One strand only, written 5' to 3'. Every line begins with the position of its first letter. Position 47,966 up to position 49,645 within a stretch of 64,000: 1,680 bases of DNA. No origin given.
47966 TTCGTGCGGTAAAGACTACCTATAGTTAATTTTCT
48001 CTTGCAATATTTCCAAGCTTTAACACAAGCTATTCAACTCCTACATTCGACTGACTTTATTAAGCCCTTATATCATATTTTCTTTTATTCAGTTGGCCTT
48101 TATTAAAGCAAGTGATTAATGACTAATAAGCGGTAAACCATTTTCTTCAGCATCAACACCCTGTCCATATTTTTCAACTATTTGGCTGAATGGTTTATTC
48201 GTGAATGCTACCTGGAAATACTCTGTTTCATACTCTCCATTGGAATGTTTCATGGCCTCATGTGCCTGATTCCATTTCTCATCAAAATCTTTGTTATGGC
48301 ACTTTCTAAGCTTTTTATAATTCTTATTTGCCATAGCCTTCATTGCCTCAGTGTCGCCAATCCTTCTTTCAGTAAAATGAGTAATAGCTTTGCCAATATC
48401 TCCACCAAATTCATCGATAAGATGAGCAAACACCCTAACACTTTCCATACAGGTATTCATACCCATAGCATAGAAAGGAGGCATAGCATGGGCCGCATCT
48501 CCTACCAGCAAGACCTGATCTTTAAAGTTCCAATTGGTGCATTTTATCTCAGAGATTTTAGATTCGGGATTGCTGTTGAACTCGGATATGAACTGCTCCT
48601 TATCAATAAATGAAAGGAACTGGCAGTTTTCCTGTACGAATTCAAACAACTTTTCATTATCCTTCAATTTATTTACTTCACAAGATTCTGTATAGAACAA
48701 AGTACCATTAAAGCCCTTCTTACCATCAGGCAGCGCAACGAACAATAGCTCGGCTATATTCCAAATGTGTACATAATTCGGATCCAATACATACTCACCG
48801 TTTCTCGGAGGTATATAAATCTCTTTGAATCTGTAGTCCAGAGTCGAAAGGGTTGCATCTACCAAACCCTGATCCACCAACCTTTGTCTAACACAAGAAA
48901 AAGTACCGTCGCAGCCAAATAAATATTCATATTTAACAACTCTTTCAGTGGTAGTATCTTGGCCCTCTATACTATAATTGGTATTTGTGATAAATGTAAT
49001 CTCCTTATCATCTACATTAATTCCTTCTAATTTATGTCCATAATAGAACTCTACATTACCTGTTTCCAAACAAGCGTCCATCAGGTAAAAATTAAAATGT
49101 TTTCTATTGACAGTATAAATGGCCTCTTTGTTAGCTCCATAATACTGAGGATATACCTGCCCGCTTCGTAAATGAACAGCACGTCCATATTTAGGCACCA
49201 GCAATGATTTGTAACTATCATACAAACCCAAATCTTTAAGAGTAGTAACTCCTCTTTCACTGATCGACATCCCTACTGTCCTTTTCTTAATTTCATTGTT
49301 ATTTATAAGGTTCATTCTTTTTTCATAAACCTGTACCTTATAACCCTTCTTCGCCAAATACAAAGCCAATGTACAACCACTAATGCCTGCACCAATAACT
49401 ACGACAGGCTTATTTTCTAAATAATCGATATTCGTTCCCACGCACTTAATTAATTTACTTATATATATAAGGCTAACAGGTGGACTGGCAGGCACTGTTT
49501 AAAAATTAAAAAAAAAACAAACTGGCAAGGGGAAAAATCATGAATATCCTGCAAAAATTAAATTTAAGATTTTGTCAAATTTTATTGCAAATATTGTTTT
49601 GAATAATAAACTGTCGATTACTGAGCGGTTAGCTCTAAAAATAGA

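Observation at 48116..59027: Compact self-sufficient NRPS cluster of unfamiliar composition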

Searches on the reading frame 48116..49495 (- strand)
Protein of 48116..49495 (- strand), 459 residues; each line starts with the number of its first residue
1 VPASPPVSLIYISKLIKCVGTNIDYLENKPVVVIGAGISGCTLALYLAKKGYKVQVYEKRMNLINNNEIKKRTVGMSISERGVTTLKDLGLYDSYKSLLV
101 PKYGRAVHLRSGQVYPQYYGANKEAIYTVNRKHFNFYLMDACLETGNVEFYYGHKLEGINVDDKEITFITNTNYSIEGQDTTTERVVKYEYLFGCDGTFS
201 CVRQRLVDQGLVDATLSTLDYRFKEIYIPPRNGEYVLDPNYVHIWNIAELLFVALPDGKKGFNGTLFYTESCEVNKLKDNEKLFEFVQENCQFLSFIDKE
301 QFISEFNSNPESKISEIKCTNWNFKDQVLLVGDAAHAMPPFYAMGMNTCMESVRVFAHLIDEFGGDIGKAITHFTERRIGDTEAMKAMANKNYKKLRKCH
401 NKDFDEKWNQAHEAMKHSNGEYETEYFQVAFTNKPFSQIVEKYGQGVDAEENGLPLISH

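Call 3: search_protein_families(library=pfam, proteins=[window:48116-49495:-])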
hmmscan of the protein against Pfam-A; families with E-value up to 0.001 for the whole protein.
window:48116-49495:- (459 aa): 10 families
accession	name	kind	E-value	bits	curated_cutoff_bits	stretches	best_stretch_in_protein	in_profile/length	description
PF01494.25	FAD_binding_3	-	1.8e-25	90.4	22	1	30-353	3-311/349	FAD binding domain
PF01266.30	DAO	-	4.7e-09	36.7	27.9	1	31-60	2-31/353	FAD dependent oxidoreductase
PF13450.12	NAD_binding_8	-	1.1e-07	32.4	21.9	1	33-61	1-29/68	NAD(P)-binding Rossmann-like domain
PF00070.33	Pyr_redox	-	6.1e-07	30.3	22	1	31-84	2-56/82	Pyridine nucleotide-disulphide oxidoreductase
PF07992.20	Pyr_redox_2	-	1.5e-06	28.3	26.1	1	30-132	2-58/291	Pyridine nucleotide-disulphide oxidoreductase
PF21799.2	MurD-like_N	-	6.8e-05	23.5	27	1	30-72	2-44/88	Mur ligase MurD-like, N-terminal domain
PF01946.23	Thi4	-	0.0001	22.1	26.2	1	23-61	13-51/235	Thi4 family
PF00890.30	FAD_binding_2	-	0.00021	21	20.4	1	31-60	2-31/414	FAD binding domain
PF01134.28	GIDA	-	0.00025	20.7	22.1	1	31-64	2-35/391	Glucose inhibited division protein A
PF13738.12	Pyr_redox_3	-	0.00052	19.8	30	0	23-75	159-211/305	Pyridine nucleotide-disulphide oxidoreductase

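Call 14: search_protein_families(library=ncbifam, proteins=[window:48116-49495:-], max_evalue=0.01)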
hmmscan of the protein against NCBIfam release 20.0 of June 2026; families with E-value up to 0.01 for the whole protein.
window:48116-49495:- (459 aa): 110 families (the best 25 are shown)
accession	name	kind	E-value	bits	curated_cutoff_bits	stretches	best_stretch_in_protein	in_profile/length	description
NF053548.1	violacein_VioC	equivalog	1.6e-40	139.5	760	1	30-398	3-371/429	NADP-dependent violacein biosynthesis oxygenase VioC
NF005720.0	PRK07538.1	subfamily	3.2e-22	79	400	2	29-207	3-174/418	hypothetical protein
NF005313.0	PRK06847.1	subfamily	2.1e-19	69.7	372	1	29-385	5-340/375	hypothetical protein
NF033623.1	urate_HpxO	equivalog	7.3e-19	67.9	500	2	31-209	2-165/381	FAD-dependent urate hydroxylase HpxO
NF004780.0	PRK06126.1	subfamily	3.2e-18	65.3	445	2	123-353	118-331/552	hypothetical protein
TIGR02032.1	GG-red-SF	subfamily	3.3e-18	66.4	158.8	1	31-357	3-294/297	geranylgeranyl reductase family protein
NF006021.0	PRK08163.1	equivalog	6.7e-18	64.9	459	1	28-385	5-346/398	3-hydroxybenzoate 6-monooxygenase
NF004829.0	PRK06183.1-3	subfamily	5.7e-17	61.6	390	2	28-206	8-181/520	bifunctional 3-(3-hydroxy-phenyl)propionate/3-hydroxycinnamic acid hydroxylase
NF005243.0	PRK06753.1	equivalog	1.1e-16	60.8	365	2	31-207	3-159/374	hypothetical protein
NF004831.0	PRK06183.1-5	equivalog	1.2e-15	56.9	546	1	28-389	8-346/568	bifunctional 3-(3-hydroxy-phenyl)propionate/3-hydroxycinnamic acid hydroxylase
NF005062.0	PRK06475.1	equivalog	3.7e-15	55.7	524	1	28-205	3-173/401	FAD-binding protein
NF004832.0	PRK06184.1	subfamily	7.6e-15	54.6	476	1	30-350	8-308/506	hypothetical protein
NF049967.1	QhpG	equivalog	9.6e-15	54.4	240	2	31-146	1-99/423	flavin-dependent monooxygenase QhpG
TIGR01988.1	Ubi-OHases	subfamily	1.1e-14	54.1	224.65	2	31-205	2-170/387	ubiquinone biosynthesis hydroxylase, UbiH/UbiF/VisC/COQ6 family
NF006002.0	PRK08132.1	subfamily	1.5e-14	53.3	416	2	26-206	23-193/552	FAD-dependent oxidoreductase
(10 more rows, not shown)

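Call 15: search_solved_structures(query=window:48116-49495:-, max_evalue=0.001, show_alignments=1)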
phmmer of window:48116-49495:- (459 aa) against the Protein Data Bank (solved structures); distinct sequences matched with E-value up to 0.001: 50.
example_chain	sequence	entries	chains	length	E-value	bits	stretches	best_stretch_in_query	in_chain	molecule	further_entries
5x68_A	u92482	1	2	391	2.8e-59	204.3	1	25-401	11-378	Kynurenine 3-monooxygenase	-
6lkd_A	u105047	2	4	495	3.6e-58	200.7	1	27-401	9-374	Kynurenine 3-monooxygenase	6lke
4j33_A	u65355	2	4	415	1.4e-55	192.1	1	26-397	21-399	Kynurenine 3-monooxygenase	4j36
4j2w_A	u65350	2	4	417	1.4e-55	192.1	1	26-397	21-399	Kynurenine 3-monooxygenase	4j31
5x6r_A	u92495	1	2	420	2.4e-55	191.3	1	29-397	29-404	Kynurenine 3-monooxygenase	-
4j34_A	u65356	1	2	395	2.5e-55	191.3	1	29-397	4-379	Kynurenine 3-monooxygenase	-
5x6p_A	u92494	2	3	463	1.2e-41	146.2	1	29-439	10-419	Kynurenine 3-monooxygenase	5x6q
5fn0_A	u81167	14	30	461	1.3e-41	146.1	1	29-439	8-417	KYNURENINE 3-MONOOXYGENASE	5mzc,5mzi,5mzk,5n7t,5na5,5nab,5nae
6fox_A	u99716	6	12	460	1.3e-41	146.1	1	29-439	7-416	Kynurenine 3-monooxygenase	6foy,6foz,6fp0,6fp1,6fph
5y66_A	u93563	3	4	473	1.5e-41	145.9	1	29-439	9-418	Kynurenine 3-monooxygenase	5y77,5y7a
5tuk_A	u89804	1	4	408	2.7e-09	39.6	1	28-379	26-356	Tetracycline destructase Tet(51)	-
8er0_A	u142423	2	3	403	1.2e-07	34.1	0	16-103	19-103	Flavin-dependent monooxygenase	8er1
2y6r_A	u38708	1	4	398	3.4e-07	32.6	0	20-102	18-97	TETX2 PROTEIN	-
2xdo_A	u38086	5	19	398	3.4e-07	32.6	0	20-102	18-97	TETX2 PROTEIN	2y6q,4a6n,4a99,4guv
2xyo_A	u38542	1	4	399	3.4e-07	32.6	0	20-102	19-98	TETX2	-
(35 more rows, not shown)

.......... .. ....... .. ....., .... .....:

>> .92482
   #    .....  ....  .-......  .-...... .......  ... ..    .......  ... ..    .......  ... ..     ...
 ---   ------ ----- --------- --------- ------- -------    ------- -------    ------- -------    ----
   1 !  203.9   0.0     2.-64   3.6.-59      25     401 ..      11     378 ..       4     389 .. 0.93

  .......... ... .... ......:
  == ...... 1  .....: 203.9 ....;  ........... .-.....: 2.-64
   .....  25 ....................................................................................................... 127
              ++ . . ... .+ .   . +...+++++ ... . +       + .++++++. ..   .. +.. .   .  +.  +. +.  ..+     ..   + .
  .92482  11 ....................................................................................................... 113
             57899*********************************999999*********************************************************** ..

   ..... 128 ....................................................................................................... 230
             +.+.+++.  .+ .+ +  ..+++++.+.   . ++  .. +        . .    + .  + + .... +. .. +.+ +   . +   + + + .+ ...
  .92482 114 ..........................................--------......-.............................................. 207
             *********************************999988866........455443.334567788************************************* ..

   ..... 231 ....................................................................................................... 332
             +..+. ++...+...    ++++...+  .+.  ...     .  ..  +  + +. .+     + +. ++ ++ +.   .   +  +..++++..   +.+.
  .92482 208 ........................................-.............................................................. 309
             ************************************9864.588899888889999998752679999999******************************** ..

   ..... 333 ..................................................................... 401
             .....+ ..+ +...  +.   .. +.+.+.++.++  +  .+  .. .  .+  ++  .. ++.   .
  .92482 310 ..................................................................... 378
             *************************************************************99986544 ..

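Call 17: find_related_loci(query=window:48116-49495:-, collection=genome_contigs, flank=8000)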
Query window:48116-49495:- (459 aa) in genome_contigs; peptide patterns used: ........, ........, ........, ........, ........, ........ (x = any residue, [..] = any of these).
50 stretches matched a pattern; 5 encode a relative of the query (tblastn E <= 1e-3); 5 distinct loci.
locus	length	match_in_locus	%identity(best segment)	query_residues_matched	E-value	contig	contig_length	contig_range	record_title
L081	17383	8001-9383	89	1-459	0e+0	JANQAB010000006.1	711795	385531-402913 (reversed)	MAG: Sporocytophaga sp. isolate 29_gen_w_cov.4 s893, whole genome shotgun sequence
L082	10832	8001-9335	93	16-459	0e+0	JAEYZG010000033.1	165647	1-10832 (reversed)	MAG: Bacteroidetes bacterium isolate OH_CBlB_80 k127_754044, whole genome shotgun sequence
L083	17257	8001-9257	60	27-459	4e-178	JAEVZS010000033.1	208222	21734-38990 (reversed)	MAG: Bacteroidetes bacterium isolate OH_PBB_18 k127_1428679, whole genome shotgun sequence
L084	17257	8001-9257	60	27-459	7e-178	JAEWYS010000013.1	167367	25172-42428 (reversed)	MAG: Bacteroidetes bacterium isolate OH_SFB_18 k127_108006, whole genome shotgun sequence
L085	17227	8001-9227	55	30-444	2e-154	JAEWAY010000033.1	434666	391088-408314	MAG: Bacteroidetes bacterium isolate OH_PBB_231 k127_1421372, whole genome shotgun sequence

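Call 20: search_protein_families(library=pfam, proteins=[L083:1248-7673:-, L083:7974-9260:+, L083:9445-10731:+, L083:10977-15617:+, L083:636-1112:+, L083:16540-16998:-])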
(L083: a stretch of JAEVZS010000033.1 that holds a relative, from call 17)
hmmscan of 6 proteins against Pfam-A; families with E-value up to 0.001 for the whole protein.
L083:1248-7673:- (2141 aa): 5 families
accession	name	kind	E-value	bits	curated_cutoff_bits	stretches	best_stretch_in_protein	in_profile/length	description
PF00501.34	AMP-binding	-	5.3e-159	529.6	29.9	2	1328-1672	1-383/384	AMP-binding enzyme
PF00668.25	Condensation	-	8.9e-98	328.4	30.6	1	865-1307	2-454/456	Condensation domain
PF00550.31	PP-binding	-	1.4e-30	105.8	20.8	2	1831-1893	2-66/67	Phosphopantetheine attachment site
PF13193.12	AMP-binding_C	-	2.9e-17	63.8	24.5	1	1730-1802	1-76/76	AMP-binding enzyme C-terminal domain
PF00975.26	Thioesterase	-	3.1e-14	54.2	26.4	1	1948-2017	47-116/226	Thioesterase domain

L083:7974-9260:+ (428 aa): 5 families
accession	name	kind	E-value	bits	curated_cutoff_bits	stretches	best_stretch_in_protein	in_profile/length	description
PF01494.25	FAD_binding_3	-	5.4e-23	82.2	22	1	12-358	2-344/349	FAD binding domain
PF01266.30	DAO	-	9.3e-08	32.4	27.9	1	14-47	2-35/353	FAD dependent oxidoreductase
PF13450.12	NAD_binding_8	-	3e-06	27.9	21.9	1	18-46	3-31/68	NAD(P)-binding Rossmann-like domain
PF07992.20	Pyr_redox_2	-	0.00014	21.9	26.1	1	14-172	3-109/291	Pyridine nucleotide-disulphide oxidoreductase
PF21799.2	MurD-like_N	-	0.00062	20.4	27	0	14-46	3-35/88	Mur ligase MurD-like, N-terminal domain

L083:9445-10731:+ (428 aa): 2 families
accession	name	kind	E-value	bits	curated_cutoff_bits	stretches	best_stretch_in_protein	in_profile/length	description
PF18962.6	Por_Secre_tail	-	6.2e-10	39.7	27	1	357-426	1-74/75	Secretion system C-terminal sorting domain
PF12930.12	DUF3836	-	2.7e-07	31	25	0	68-126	55-111/127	Family of unknown function (DUF3836)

L083:10977-15617:+ (1546 aa): 2 families
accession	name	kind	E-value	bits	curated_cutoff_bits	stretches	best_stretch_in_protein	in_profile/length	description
PF04357.19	TamB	-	1.5e-50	173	22.4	1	1086-1524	7-370/381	TamB, inner membrane protein subunit of TAM complex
PF05359.17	DUF748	-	1.9e-13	49.8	50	1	9-193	16-196/1037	Domain of Unknown Function (DUF748)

L083:636-1112:+ (158 aa): 1 family
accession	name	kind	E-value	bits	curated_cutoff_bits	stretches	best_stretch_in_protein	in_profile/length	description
PF06445.20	GyrI-like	-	5.7e-08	33.6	26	1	15-153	9-151/155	GyrI-like small molecule binding domain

L083:16540-16998:- (152 aa): 0 families

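Call 21: search_protein_families(library=pfam, proteins=[L085:1277-7672:-, L085:7962-9260:+, L085:9424-10704:+, L085:10931-15568:+, L085:529-1008:+])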
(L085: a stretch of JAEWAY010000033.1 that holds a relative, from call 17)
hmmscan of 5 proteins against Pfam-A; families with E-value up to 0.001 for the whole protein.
L085:1277-7672:- (2131 aa): 5 families
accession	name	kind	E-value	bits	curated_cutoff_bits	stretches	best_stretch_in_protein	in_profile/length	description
PF00501.34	AMP-binding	-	7.4e-158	525.8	29.9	2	228-572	2-384/384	AMP-binding enzyme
PF00668.25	Condensation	-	3e-94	316.8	30.6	1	856-1297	3-454/456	Condensation domain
PF00550.31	PP-binding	-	1.5e-30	105.7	20.8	2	1822-1884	2-66/67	Phosphopantetheine attachment site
PF00975.26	Thioesterase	-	4.2e-15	57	26.4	1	1939-2011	47-119/226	Thioesterase domain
PF13193.12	AMP-binding_C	-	4.3e-15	56.8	24.5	1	1721-1793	1-76/76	AMP-binding enzyme C-terminal domain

L085:7962-9260:+ (432 aa): 6 families
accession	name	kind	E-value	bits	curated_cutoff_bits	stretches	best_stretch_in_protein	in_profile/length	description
PF01494.25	FAD_binding_3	-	2.9e-26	93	22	1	13-344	2-325/349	FAD binding domain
PF01266.30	DAO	-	5.6e-07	29.8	27.9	1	15-48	2-35/353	FAD dependent oxidoreductase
PF13450.12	NAD_binding_8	-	2.2e-06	28.3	21.9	1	19-46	3-30/68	NAD(P)-binding Rossmann-like domain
PF07992.20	Pyr_redox_2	-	0.00021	21.3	26.1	0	15-170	3-103/291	Pyridine nucleotide-disulphide oxidoreductase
PF00070.33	Pyr_redox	-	0.00066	20.6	22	0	15-70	2-58/82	Pyridine nucleotide-disulphide oxidoreductase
PF21799.2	MurD-like_N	-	0.00079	20.1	27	0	15-48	3-36/88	Mur ligase MurD-like, N-terminal domain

L085:9424-10704:+ (426 aa): 2 families
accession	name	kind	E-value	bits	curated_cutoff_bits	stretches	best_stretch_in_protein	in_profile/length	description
PF18962.6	Por_Secre_tail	-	1.9e-11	44.5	27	1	355-424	1-74/75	Secretion system C-terminal sorting domain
PF12930.12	DUF3836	-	1.1e-07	32.3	25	1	65-124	53-110/127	Family of unknown function (DUF3836)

L085:10931-15568:+ (1545 aa): 3 families
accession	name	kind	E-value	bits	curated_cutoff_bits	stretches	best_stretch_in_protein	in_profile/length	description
PF04357.19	TamB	-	1.3e-51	176.5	22.4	1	1085-1523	7-377/381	TamB, inner membrane protein subunit of TAM complex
PF05359.17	DUF748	-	1.5e-13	50.2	50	1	18-187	20-191/1037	Domain of Unknown Function (DUF748)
PF05170.20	AsmA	-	3.8e-06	26.4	29.8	1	6-168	3-184/607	AsmA family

L085:529-1008:+ (159 aa): 1 family
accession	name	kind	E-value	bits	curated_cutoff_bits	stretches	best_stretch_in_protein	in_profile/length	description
PF06445.20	GyrI-like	-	7.6e-07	29.9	26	1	15-154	9-151/155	GyrI-like small molecule binding domain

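Call 26: find_homologous_proteins(query=window:48116-49495:-, max_evalue=1e-30)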
Query window:48116-49495:- (459 aa): 33 proteins with E <= 1e-30 among 5935 candidates.
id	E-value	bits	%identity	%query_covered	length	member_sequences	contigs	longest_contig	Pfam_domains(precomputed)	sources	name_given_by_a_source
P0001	5.2e-279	944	90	98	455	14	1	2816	PF01266.31,PF13450.13,PF07992.21,PF00070.34,PF01494.26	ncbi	-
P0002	2.5e-172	592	60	94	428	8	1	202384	PF01266.31,PF13450.13,PF01494.26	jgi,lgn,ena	-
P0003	5.8e-171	587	60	90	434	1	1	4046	PF01266.31,PF13450.13,PF01494.26,PF21799.3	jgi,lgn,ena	-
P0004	3.6e-169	581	68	80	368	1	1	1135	PF01494.26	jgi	jgi:kynurenine 3-monooxygenase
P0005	6.1e-168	577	59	90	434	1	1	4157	PF01266.31,PF13450.13,PF07992.21,PF00070.34,PF01494.26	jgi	jgi:kynurenine 3-monooxygenase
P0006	1.0e-161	557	57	94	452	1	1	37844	PF01266.31,PF13450.13,PF07992.21,PF01494.26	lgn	-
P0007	7.2e-148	511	55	90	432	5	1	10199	PF01266.31,PF13450.13,PF01494.26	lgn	-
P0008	1.1e-147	511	55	90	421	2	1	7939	PF01266.31,PF13450.13,PF01494.26,PF21799.3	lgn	-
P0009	3.9e-144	499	53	90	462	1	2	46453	PF01266.31,PF13450.13,PF00070.34,PF01494.26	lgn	-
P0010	3.5e-143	496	53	90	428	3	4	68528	PF01266.31,PF13450.13,PF07992.21,PF01494.26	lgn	-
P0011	3.0e-139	483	52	90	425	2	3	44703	PF01266.31,PF13450.13,PF01494.26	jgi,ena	-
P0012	2.7e-131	457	51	90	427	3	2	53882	PF01266.31,PF13450.13,PF01494.26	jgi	jgi:kynurenine 3-monooxygenase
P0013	9.7e-90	320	40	90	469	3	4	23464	PF01266.31,PF13450.13,PF07992.21,PF01494.26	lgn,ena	-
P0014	1.6e-85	306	38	90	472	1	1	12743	PF01266.31,PF13450.13,PF01494.26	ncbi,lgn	ncbi:MAG: NAD(P)/FAD-dependent oxidoreductase [Bacteroidota bacterium]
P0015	7.7e-84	300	36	91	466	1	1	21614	PF01266.31,PF13450.13,PF01494.26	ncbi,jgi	-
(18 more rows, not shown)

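Call 27: find_encoding_contigs(protein=P0006, flank=10000, max_places=2)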
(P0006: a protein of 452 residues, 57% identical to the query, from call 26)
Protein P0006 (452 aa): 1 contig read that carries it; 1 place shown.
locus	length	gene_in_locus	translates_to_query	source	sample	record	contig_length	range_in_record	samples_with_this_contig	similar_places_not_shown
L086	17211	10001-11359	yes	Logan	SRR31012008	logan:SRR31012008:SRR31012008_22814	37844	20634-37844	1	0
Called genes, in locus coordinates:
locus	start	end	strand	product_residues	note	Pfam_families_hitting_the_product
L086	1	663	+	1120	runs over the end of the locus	PF07517:SecA_DEAD, PF01043:SecA_PP_bind, PF21090:P-loop_SecA, PF07516:SecA_SW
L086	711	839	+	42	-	-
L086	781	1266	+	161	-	PF05036:SPOR (weak)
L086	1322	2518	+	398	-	PF01546:Peptidase_M20, PF07687:M20_dimer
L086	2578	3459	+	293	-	PF00781:DAGK_cat, PF19279:YegS_C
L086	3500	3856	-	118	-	PF11964:SpoIIAA-like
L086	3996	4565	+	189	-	PF04542:Sigma70_r2, PF08281:Sigma70_r4_2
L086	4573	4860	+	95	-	-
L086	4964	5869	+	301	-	PF12833:HTH_18, PF00165:HTH_AraC (weak)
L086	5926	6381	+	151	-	PF10604:Polyketide_cyc2 (weak), PF08327:AHSA1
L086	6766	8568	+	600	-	PF00004:AAA, PF17862:AAA_lid_3, PF01434:Peptidase_M41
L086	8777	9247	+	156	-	-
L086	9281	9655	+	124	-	PF09579:Spore_YtfJ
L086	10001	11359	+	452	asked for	PF07992:Pyr_redox_2 (weak), PF01266:DAO, PF01494:FAD_binding_3, PF13450:NAD_binding_8 (weak)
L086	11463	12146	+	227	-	PF17837:4PPT_N (weak), PF01648:ACPS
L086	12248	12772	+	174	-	PF04264:YceI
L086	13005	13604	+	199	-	PF07638:Sigma70_ECF (weak), PF04542:Sigma70_r2, PF08281:Sigma70_r4_2, PF04545:Sigma70_r4 (weak)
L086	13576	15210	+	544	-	-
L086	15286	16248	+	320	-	PF00070:Pyr_redox (faint), PF01266:DAO (faint), PF03486:HI0933_like (faint), PF07992:Pyr_redox_2, PF12831:FAD_oxidored (faint), PF13738:Pyr_redox_3, PF00743:FMO-like (faint)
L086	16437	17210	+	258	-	?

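Call 28: find_encoding_contigs(protein=P0009, flank=10000, max_places=2)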
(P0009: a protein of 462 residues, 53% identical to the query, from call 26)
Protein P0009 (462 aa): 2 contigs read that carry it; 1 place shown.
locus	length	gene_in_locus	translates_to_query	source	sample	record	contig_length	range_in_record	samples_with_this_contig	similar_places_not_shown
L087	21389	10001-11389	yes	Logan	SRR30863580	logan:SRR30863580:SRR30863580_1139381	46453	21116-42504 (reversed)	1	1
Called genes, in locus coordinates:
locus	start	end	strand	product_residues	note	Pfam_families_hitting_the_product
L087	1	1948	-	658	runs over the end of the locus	PF00330:Aconitase, PF00694:Aconitase_C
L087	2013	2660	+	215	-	PF00027:cNMP_binding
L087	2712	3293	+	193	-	PF02525:Flavodoxin_2, PF03358:FMN_red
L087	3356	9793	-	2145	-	PF00501:AMP-binding, PF00550:PP-binding, PF00668:Condensation, PF00501:AMP-binding, PF13193:AMP-binding_C (weak), PF00550:PP-binding, PF00975:Thioesterase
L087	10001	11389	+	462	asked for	PF00070:Pyr_redox (faint), PF01266:DAO (weak), PF01494:FAD_binding_3, PF13450:NAD_binding_8 (weak)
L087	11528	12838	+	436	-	PF12930:DUF3836 (faint), PF18962:Por_Secre_tail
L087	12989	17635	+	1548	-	PF05359:DUF748 (weak), PF27051:TamB_N (weak), PF04357:TamB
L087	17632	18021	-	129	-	-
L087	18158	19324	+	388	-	PF14903:WG_beta_rep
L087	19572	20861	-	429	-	PF00654:Voltage_CLC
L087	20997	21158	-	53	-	-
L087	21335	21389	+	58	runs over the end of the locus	PF11387:DUF2795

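Call 29: find_encoding_contigs(protein=P0012, flank=10000, max_places=2)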
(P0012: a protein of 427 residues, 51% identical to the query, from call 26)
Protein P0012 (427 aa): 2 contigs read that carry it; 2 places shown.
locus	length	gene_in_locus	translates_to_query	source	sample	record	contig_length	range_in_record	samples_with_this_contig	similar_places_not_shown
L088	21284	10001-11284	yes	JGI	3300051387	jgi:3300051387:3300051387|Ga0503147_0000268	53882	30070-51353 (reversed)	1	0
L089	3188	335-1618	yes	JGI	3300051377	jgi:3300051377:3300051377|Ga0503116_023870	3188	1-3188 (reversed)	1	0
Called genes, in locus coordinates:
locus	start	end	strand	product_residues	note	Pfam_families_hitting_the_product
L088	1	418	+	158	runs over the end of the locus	-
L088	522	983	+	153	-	-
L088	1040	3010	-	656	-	PF00330:Aconitase, PF00694:Aconitase_C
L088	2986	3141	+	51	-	-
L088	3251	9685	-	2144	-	PF00501:AMP-binding, PF00550:PP-binding, PF00668:Condensation, PF00501:AMP-binding, PF13193:AMP-binding_C (weak), PF00550:PP-binding, PF00975:Thioesterase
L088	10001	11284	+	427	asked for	PF01494:FAD_binding_3, PF01266:DAO (weak), PF13450:NAD_binding_8 (weak)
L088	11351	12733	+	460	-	PF12930:DUF3836 (faint), PF18962:Por_Secre_tail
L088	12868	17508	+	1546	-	PF05359:DUF748, PF04357:TamB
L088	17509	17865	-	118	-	-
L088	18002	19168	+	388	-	PF14903:WG_beta_rep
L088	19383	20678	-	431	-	PF00654:Voltage_CLC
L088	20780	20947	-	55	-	-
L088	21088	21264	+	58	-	PF11387:DUF2795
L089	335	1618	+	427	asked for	PF01494:FAD_binding_3, PF01266:DAO (weak), PF13450:NAD_binding_8 (weak)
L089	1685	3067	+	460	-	PF12930:DUF3836 (faint), PF18962:Por_Secre_tail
